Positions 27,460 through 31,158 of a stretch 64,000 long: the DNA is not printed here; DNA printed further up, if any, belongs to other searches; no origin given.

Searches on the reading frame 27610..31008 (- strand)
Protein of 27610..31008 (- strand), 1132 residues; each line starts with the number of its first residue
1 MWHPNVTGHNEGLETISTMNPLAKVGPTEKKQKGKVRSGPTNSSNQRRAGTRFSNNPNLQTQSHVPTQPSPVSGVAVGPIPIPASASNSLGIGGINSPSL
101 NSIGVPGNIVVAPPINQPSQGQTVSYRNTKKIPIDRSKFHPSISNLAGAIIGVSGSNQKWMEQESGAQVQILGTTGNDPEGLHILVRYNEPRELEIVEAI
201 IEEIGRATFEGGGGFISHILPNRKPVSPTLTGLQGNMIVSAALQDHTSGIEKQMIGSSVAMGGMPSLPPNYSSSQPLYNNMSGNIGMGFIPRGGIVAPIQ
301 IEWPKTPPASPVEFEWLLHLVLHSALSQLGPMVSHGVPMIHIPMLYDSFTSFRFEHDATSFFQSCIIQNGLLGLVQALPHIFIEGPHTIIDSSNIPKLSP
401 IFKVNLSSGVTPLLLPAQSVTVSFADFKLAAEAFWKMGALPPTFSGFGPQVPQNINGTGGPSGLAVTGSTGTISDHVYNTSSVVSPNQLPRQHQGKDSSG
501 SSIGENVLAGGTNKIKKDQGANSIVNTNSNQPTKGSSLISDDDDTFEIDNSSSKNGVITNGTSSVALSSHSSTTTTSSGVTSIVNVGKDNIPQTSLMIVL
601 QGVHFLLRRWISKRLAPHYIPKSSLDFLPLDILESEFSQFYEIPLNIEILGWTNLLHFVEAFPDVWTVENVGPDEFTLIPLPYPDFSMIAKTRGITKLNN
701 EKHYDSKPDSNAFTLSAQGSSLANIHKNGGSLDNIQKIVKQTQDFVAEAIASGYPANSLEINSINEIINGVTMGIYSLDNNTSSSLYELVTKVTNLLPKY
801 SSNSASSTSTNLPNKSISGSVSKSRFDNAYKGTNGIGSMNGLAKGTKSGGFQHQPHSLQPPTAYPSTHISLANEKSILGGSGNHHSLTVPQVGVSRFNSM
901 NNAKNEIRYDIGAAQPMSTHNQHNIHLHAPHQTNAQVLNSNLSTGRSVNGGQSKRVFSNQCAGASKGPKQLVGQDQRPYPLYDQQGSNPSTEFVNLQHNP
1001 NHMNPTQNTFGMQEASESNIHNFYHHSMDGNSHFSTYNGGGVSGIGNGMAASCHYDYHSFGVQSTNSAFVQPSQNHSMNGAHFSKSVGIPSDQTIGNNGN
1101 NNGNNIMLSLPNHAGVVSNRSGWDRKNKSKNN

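Call 39: search_protein_families(library=pfam, proteins=[window:27610-31008:-], max_evalue=0.001)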
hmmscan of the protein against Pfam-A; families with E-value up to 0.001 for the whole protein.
window:27610-31008:- (1132 aa): 2 families
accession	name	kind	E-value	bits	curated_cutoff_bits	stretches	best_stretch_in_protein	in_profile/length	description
PF22675.2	KH-I_KHDC4-BBP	-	4.8e-06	26.8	30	1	145-201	6-71/76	KHDC4/BBP-like, KH-domain type I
PF00013.35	KH_1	-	0.0002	21.5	21.5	1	145-194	9-48/66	KH domain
